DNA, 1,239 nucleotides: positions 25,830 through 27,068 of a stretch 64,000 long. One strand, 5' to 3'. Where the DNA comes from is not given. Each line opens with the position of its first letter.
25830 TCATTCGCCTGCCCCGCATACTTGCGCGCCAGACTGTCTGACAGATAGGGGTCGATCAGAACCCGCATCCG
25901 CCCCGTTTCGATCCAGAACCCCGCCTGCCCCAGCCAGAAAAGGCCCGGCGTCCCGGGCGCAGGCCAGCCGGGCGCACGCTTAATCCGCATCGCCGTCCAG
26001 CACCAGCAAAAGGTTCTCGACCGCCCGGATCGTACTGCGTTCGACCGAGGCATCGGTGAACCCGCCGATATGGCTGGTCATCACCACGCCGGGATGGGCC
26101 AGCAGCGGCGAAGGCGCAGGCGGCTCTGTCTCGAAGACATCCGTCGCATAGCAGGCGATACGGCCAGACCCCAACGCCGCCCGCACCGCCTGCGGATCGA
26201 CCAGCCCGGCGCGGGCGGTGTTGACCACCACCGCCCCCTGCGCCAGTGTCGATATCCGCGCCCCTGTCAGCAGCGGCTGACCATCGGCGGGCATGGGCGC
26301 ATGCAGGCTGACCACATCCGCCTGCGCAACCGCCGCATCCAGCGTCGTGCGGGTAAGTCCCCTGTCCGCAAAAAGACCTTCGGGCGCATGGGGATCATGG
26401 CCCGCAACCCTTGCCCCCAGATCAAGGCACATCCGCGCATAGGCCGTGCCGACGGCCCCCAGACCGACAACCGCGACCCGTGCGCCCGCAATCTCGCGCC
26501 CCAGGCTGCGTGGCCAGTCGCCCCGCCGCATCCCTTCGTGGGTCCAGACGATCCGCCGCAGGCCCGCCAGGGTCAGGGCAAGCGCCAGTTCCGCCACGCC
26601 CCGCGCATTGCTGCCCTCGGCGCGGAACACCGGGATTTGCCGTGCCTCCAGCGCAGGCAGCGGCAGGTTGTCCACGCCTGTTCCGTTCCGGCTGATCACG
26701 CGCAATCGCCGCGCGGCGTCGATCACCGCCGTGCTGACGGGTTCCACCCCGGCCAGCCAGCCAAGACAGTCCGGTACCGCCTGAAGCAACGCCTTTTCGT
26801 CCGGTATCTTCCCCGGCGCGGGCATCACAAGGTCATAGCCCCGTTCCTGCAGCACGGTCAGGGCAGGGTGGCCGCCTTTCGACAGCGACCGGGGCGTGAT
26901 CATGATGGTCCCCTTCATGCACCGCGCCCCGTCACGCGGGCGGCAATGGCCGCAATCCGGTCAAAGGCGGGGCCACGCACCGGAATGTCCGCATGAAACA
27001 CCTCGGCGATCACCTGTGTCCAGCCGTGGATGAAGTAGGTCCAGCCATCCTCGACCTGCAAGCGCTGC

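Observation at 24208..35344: Uncharacterised divergon: cupin-PGI / Eda / SDH-like / 2-hydroxyacid-DH / MBL-hydrolase / RpiR operon facing a CUT1 ABC transporter and an FGGY kinase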

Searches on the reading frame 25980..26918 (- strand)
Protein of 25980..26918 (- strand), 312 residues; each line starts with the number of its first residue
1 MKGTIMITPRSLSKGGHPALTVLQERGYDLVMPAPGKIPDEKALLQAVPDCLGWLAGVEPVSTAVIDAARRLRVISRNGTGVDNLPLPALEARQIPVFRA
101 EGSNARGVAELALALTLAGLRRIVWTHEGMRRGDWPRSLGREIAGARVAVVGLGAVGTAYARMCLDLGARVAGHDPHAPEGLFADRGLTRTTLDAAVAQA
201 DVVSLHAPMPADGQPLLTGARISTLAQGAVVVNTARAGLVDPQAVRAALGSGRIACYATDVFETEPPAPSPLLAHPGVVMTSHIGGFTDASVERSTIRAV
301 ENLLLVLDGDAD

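Call 4: search_protein_families(library=pfam, proteins=[window:25980-26918:-])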
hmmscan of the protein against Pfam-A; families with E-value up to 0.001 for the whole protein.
window:25980-26918:- (312 aa): 3 families
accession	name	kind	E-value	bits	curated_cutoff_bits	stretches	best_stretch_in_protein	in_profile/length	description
PF02826.25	2-Hacid_dh_C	-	4e-45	153.8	25.1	1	113-285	1-178/178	D-isomer specific 2-hydroxyacid dehydrogenase, NAD binding domain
PF00389.36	2-Hacid_dh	-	4.5e-18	65.6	24.6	1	20-310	12-127/134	D-isomer specific 2-hydroxyacid dehydrogenase, catalytic domain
PF01262.27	AlaDh_PNT_C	-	0.00044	20.2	23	0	143-235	26-129/214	Alanine dehydrogenase/PNT, C-terminal domain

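Call 5: search_protein_families(library=ncbifam, proteins=[window:25980-26918:-])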
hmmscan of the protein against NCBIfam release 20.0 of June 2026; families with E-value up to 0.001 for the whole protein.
window:25980-26918:- (312 aa): 22 families
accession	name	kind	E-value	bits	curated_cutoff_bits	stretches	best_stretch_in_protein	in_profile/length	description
TIGR01327.1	PGDH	equivalog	1.3e-52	179.3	454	1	59-310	50-304/525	phosphoglycerate dehydrogenase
NF008759.0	PRK11790.1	equivalog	1.3e-38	132.7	404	1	19-294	24-304/410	phosphoglycerate dehydrogenase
NF009714.1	PRK13243.1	equivalog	1.2e-33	116.8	455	1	28-307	23-313/332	glyoxylate reductase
NF005069.0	PRK06487.1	equivalog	3.4e-31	108.5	448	1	62-284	60-288/320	2-hydroxyacid dehydrogenase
NF011938.0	PRK15409.1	equivalog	6.8e-31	107.5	492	1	45-310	40-312/324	glyoxylate/hydroxypyruvate reductase GhrB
NF041369.1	Dhydh_Halo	equivalog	3e-28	98.9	400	1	80-292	64-280/305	D-2-hydroxyacid dehydrogenase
NF005750.0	PRK07574.1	equivalog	6.2e-28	97.9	329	1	65-294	108-344/386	NAD-dependent formate dehydrogenase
NF006263.0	PRK08410.1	equivalog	5.2e-26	91.8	389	1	63-284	55-284/311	D-2-hydroxyacid dehydrogenase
NF001309.0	PRK00257.1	equivalog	1.1e-22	80.5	434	1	70-304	57-275/379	4-phosphoerythronate dehydrogenase PdxB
NF005387.0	PRK06932.1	equivalog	1.1e-21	77.1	492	1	65-301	59-304/314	2-hydroxyacid dehydrogenase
NF006374.0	PRK08605.1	subfamily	1.1e-19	70.6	356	1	59-307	55-322/332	D-lactate dehydrogenase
NF000492.1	vanH_gen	exception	4.4e-17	62.1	540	1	74-265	69-255/312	D-lactate dehydrogenase VanH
NF000128.1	vanH-Sc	exception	2.1e-16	60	650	1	59-265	72-275/337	D-lactate dehydrogenase VanH-Sc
NF009127.0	PRK12480.1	equivalog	1.7e-14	53.6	579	1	139-265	140-264/330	D-lactate dehydrogenase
NF011966.0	PRK15438.1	equivalog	8.3e-14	51.4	687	1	146-301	117-272/378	4-phosphoerythronate dehydrogenase PdxB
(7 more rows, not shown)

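Call 55: search_solved_structures(query=window:25980-26918:-, max_evalue=1e-25, show_alignments=1)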
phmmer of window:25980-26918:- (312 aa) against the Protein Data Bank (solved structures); distinct sequences matched with E-value up to 1e-25: 41.
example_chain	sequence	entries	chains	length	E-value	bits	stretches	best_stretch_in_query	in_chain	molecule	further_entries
1wwk_A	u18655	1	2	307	6.3e-41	144.2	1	18-309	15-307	phosphoglycerate dehydrogenase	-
3ddn_A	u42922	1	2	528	4.9e-39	137.9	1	39-310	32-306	D-3-phosphoglycerate dehydrogenase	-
1ygy_A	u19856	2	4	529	4.9e-39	137.9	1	39-310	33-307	D-3-phosphoglycerate dehydrogenase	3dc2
9whb_A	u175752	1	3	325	1.2e-37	133.4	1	19-309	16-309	3-phosphoglycerate dehydrogenase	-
7ewh_A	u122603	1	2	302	6.7e-35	124.4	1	41-292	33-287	D-3-phosphoglycerate dehydrogenase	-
6plf_A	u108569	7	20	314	6.9e-35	124.3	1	39-293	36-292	D-3-phosphoglycerate dehydrogenase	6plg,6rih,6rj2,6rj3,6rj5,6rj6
5n6c_A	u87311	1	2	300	7e-35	124.3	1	41-292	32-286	D-3-phosphoglycerate dehydrogenase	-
7dkm_A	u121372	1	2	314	7.1e-35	124.3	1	39-293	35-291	D-3-phosphoglycerate dehydrogenase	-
6cwa_A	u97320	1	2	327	7.8e-35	124.1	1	39-293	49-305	D-3-phosphoglycerate dehydrogenase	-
7cvp_A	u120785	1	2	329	8.1e-35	124.1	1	39-293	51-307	D-3-phosphoglycerate dehydrogenase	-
2g76_A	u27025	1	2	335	8.5e-35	124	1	39-293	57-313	D-3-phosphoglycerate dehydrogenase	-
2cuk_A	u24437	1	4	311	5.1e-34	121.5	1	19-309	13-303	glycerate dehydrogenase/glyoxylate reductase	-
9jcm_A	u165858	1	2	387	2e-33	119.5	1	50-301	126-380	D-3-phosphoglycerate dehydrogenase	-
9jcn_A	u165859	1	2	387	1.4e-32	116.7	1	50-301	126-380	D-3-phosphoglycerate dehydrogenase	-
2ekl_A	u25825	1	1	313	1.7e-31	113.2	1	61-305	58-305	D-3-phosphoglycerate dehydrogenase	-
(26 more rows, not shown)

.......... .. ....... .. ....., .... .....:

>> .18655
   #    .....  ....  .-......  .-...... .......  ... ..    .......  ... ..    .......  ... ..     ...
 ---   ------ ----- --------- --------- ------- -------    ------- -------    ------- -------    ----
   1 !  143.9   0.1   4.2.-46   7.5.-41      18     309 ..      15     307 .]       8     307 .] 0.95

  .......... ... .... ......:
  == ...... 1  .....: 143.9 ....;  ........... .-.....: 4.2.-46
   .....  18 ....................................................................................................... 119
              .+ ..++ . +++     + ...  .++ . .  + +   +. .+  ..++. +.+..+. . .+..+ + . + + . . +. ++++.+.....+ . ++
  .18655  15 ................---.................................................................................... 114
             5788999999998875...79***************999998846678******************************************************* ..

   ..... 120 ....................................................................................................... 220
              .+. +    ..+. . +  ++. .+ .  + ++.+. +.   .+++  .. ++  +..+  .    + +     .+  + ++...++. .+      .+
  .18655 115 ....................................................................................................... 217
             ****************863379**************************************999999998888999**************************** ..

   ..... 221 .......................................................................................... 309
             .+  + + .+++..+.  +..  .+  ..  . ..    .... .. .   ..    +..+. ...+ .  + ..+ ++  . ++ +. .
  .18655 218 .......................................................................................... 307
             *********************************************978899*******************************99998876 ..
